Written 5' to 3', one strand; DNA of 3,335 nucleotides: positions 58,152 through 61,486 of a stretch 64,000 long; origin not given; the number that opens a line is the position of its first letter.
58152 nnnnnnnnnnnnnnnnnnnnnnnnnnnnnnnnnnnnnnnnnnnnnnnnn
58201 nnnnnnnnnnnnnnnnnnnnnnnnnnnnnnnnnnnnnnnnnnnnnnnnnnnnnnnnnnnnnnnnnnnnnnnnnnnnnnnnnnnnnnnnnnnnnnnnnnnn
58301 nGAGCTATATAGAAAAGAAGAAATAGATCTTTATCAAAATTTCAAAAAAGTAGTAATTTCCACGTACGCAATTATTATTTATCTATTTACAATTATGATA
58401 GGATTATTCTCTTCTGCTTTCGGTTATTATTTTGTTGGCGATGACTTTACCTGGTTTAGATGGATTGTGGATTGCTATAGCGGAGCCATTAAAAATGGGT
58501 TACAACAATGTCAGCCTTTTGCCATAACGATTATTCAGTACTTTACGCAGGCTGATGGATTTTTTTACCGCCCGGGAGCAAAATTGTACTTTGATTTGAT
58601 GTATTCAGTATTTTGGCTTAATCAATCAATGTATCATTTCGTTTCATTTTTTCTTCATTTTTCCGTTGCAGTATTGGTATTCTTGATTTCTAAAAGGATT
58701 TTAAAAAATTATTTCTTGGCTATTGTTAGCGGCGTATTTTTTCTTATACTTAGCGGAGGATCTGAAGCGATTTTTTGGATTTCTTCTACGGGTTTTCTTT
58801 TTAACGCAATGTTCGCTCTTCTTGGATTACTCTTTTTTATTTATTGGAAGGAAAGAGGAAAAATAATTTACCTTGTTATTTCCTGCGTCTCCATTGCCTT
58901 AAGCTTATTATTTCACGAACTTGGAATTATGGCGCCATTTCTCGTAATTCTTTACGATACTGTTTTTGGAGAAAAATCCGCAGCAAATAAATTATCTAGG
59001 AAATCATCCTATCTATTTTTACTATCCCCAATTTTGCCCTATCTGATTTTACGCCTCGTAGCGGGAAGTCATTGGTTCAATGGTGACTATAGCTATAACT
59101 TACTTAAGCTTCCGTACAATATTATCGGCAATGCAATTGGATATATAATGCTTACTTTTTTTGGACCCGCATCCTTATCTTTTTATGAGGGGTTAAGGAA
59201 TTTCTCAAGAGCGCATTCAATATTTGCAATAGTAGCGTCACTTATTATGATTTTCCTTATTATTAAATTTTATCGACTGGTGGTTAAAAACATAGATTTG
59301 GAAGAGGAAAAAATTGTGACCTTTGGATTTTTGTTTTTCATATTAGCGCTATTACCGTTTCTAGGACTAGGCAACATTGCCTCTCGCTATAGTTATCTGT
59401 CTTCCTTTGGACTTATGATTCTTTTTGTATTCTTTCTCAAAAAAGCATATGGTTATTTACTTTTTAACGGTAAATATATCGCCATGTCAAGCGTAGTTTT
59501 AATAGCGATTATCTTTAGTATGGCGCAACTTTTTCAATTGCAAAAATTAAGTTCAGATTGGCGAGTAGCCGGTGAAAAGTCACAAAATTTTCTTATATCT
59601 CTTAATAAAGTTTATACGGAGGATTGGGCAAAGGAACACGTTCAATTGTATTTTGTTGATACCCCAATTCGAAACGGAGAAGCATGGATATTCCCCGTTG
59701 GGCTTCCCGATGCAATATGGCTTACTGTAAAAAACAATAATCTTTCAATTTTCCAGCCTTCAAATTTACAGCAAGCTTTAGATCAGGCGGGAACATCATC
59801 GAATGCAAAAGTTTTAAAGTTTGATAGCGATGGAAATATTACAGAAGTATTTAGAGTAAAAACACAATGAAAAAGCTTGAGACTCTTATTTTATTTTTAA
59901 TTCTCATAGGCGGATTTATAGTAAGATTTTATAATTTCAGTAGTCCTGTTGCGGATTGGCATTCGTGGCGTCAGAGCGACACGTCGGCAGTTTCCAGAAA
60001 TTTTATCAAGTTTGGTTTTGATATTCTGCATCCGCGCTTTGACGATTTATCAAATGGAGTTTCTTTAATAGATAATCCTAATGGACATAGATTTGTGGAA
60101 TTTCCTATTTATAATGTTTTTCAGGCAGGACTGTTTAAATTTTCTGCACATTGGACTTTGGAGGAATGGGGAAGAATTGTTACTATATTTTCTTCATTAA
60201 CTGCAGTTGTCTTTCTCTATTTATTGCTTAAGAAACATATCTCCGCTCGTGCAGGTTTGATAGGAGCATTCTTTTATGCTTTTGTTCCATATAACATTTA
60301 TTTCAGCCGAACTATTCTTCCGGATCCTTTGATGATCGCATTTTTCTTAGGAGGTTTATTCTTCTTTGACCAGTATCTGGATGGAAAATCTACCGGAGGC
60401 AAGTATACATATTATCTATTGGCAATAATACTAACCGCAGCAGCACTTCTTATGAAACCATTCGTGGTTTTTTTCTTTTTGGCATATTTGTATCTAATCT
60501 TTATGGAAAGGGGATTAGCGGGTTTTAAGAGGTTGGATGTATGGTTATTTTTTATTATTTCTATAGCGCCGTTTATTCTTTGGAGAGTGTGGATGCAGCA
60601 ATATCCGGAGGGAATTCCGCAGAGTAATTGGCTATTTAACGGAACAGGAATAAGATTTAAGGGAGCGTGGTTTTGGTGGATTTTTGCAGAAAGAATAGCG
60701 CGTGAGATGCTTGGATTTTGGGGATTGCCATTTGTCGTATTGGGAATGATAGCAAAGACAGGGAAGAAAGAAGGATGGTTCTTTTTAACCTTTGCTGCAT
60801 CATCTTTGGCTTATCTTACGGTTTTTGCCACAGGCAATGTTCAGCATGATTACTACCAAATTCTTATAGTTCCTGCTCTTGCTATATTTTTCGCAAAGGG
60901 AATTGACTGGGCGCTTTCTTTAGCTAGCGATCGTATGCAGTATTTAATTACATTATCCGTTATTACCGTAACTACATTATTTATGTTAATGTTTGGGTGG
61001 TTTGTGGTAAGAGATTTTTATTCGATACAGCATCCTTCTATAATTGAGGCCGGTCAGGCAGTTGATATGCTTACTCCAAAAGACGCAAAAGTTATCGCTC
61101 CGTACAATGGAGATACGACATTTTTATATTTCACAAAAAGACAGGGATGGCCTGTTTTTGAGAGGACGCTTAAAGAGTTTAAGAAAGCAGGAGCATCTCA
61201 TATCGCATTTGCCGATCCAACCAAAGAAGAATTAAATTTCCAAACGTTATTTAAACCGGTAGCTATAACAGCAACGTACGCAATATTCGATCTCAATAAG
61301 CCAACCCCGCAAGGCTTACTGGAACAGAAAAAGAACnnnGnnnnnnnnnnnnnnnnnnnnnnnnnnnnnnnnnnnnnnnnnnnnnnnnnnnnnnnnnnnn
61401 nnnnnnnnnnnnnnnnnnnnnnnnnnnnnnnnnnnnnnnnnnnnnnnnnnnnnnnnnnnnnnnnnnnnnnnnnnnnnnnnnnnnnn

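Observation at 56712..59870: Single 1052-aa polypeptide fusing a Wzy/WaaL-like O-antigen polymerase-ligase domain to a GT-C-like domain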

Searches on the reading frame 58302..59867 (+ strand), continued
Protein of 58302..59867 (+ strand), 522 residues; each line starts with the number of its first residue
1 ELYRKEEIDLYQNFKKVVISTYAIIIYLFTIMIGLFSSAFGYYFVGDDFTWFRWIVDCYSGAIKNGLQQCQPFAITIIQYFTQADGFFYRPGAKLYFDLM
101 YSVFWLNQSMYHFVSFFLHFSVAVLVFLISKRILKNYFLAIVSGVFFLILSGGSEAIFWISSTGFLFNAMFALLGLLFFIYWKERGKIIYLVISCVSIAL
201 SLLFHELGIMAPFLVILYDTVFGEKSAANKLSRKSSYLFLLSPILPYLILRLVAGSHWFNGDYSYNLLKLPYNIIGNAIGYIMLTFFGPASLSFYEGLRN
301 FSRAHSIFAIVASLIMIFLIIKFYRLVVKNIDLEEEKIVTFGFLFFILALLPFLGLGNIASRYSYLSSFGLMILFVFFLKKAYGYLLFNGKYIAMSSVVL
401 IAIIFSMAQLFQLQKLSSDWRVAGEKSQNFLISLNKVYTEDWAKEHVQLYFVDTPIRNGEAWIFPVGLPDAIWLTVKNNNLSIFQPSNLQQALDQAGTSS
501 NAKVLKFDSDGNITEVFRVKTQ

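Call 51: find_encoding_contigs(protein=P0177, flank=6000, max_places=3)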
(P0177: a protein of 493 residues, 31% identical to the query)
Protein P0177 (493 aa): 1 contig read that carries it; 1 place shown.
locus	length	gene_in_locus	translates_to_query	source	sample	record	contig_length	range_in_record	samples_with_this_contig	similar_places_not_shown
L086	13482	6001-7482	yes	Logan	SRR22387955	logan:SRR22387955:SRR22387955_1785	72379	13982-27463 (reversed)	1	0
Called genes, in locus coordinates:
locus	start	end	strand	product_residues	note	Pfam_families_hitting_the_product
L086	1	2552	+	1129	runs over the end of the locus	-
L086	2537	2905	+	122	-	-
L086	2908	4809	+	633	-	-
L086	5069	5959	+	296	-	PF00535:Glycos_transf_2, PF10111:Glyco_tranf_2_2, PF13641:Glyco_tranf_2_3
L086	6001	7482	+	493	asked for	-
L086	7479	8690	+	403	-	PF13439:Glyco_transf_4, PF00534:Glycos_transf_1 (weak), PF13692:Glyco_trans_1_4, PF13524:Glyco_trans_1_2 (weak)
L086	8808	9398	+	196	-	PF00702:Hydrolase (weak), PF08645:PNK3P (weak), PF13419:HAD_2 (weak), PF13242:Hydrolase_like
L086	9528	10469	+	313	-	PF00535:Glycos_transf_2, PF10111:Glyco_tranf_2_2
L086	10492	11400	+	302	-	PF00005:ABC_tran, PF13304:AAA_21 (faint)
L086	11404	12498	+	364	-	PF12698:ABC2_membrane_3, PF01061:ABC2_membrane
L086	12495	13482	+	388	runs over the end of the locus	PF12698:ABC2_membrane_3, PF12679:ABC2_membrane_2 (weak), PF01061:ABC2_membrane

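Call 87: search_protein_families(library=ncbifam, proteins=[window:58329-59867:+, L085:4497-6017:+, L085:6001-7494:+, L084:1406-2989:+, P0177, P0258, P0260], max_evalue=0.1)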
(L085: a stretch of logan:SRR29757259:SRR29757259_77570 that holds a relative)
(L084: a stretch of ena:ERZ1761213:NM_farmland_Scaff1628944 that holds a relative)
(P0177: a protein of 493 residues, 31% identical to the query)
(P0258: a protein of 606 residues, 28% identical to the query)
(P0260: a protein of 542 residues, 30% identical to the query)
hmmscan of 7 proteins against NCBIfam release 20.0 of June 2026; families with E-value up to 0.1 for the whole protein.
window:58329-59867:+ (513 aa): 0 families

L085:4497-6017:+ (507 aa): 4 families
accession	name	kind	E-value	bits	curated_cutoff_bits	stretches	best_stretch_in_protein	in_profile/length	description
TIGR04370.1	glyco_rpt_poly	subfamily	6.7e-06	25.3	40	1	50-283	21-232/396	oligosaccharide repeat unit polymerase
TIGR00947.1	2A73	equivalog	0.0003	19.9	366.4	1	27-263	31-237/425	IctB family putative bicarbonate transporter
TIGR03097.1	PEP_O_lig_1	hypoth_equivalog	0.00061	18.8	188.1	1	89-286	80-257/408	putative O-glycosylation ligase, exosortase A system-associated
NF053642.1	Mfer764_fam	equivalog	0.079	11.8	560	0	50-92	340-380/393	Mfer764 family protein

L085:6001-7494:+ (498 aa): 1 family
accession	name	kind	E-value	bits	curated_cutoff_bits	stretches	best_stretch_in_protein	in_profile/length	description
NF047440.1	LA3751_2_3_fam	subfamily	0.0006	18.8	200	1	302-397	295-382/460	LA_3751/LA_3752 family putative glycosyltransferase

L084:1406-2989:+ (528 aa): 3 families
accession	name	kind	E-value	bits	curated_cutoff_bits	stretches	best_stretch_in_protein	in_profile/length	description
TIGR00947.1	2A73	equivalog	5.8e-12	45.3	366.4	2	48-256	47-237/425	IctB family putative bicarbonate transporter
NF012031.0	PRK15487.1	equivalog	1e-05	24.8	277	1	190-281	162-249/404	O-antigen ligase RfaL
TIGR03097.1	PEP_O_lig_1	hypoth_equivalog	0.00047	19.1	188.1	1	179-274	156-250/408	putative O-glycosylation ligase, exosortase A system-associated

P0177 (493 aa): 0 families

P0258 (606 aa): 39 families (the best 25 are shown)
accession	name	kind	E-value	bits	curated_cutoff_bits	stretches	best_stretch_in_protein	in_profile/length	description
TIGR02521.1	type_IV_pilW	equivalog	4.3e-27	95.2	154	3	423-493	36-106/234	type IV pilus biogenesis/stability protein PilW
NF040959.1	MamA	equivalog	2.9e-22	79.1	200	2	512-590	97-175/204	magnetosome protein MamA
TIGR02917.1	PEP_TPR_lipo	equivalog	1.8e-20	72.5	312.2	2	500-585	343-428/899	XrtA/PEP-CTERM system TPR-repeat protein PrsT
NF033762.1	social_mot_Tgl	equivalog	4.2e-16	59.1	225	2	500-586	80-168/252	social motility TPR repeat lipoprotein Tgl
NF008391.2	PRK11189.1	equivalog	3.2e-15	56.4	250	2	486-584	65-163/297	lipoprotein NlpI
NF002725.1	PRK02603.1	equivalog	5.5e-15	55.8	143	2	430-507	47-127/173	photosystem I assembly protein Ycf3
NF047507.1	TPR_BatC_Lepto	exception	8.2e-15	54.9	175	2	457-492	101-136/214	TPR repeat-containing protein BatC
TIGR00540.1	TPR_hemY_coli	hypoth_equivalog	1.2e-12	47.3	142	3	482-545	322-384/385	heme biosynthesis-associated TPR protein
NF033758.1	gliding_GltE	equivalog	2e-12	46.8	225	2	475-601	75-201/411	adventurous gliding motility TPR repeat lipoprotein GltE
NF033920.0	C39_PA2778_fam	equivalog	8.7e-12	45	150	2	503-585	173-255/255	PA2778 family cysteine peptidase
TIGR02552.1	LcrH_SycD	equivalog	1.1e-11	44.6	104.8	2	500-601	32-133/136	SycD/LcrH family type III secretion system chaperone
NF047558.1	TPR_END_plus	domain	2.8e-11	43.2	32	2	557-586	2-31/56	TPR end-of-group domain-containing protein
NF047371.1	FlcA_CTERM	equivalog_domain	3.5e-10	39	300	2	512-587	430-506/646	periplasmic flagellar collar protein FlcA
TIGR00990.1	3a0801s09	subfamily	3.7e-10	39.1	757.25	1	435-580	311-459/615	mitochondrial import receptor subunit TOM70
TIGR03939.1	PGA_TPR_OMP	equivalog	4e-09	35.2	366.65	1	495-590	404-499/800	poly-beta-1,6 N-acetyl-D-glucosamine export porin PgaA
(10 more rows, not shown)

P0260 (542 aa): 2 families
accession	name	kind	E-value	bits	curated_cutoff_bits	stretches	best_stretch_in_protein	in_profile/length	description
NF047440.1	LA3751_2_3_fam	subfamily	4.8e-07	29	200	1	86-387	103-387/460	LA_3751/LA_3752 family putative glycosyltransferase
TIGR03663.1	TIGR03663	subfamily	0.0035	16.4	126.25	1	70-294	56-275/435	flippase activity-associated protein Agl23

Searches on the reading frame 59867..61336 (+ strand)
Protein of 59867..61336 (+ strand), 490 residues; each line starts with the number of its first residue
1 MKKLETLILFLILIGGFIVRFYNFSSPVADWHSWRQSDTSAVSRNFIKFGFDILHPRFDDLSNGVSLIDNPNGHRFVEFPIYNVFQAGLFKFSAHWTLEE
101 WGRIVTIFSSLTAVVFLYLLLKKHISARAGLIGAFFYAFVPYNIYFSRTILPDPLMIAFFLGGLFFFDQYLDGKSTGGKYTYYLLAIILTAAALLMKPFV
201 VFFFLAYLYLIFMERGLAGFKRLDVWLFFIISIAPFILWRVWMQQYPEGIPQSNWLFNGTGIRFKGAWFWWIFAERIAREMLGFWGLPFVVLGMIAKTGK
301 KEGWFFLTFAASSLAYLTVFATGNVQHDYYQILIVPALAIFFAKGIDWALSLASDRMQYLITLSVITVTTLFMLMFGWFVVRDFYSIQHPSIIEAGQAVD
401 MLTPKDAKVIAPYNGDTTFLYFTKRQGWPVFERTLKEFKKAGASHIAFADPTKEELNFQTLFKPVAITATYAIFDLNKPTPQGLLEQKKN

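Call 3: search_protein_families(library=pfam, proteins=[window:59867-61336:+], max_evalue=1)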
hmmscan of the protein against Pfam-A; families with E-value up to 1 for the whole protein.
window:59867-61336:+ (490 aa): 3 families
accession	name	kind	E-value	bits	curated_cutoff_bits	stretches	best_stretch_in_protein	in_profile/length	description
PF13231.12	PMT_2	-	5e-10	40.3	26.1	1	102-239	24-160/160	Dolichyl-phosphate-mannose-protein mannosyltransferase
PF02366.24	PMT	-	3.9e-06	27.1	22.7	1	107-211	91-197/245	Dolichyl-phosphate-mannose-protein mannosyltransferase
PF15957.10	Comm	-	0.37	11.5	27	1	363-453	16-101/110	Commissureless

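Call 4: search_protein_families(library=ncbifam, proteins=[window:59867-61336:+], max_evalue=1)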
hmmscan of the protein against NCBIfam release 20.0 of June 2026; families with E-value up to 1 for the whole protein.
window:59867-61336:+ (490 aa): 1 family
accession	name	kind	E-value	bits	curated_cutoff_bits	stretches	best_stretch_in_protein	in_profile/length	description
TIGR03663.1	TIGR03663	subfamily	7.7e-06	25.2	126.25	1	102-213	73-182/435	flippase activity-associated protein Agl23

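Call 90: search_solved_structures(query=window:59867-61336:+, max_evalue=1)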
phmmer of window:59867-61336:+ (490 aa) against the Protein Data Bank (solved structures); distinct sequences matched with E-value up to 1: 0.
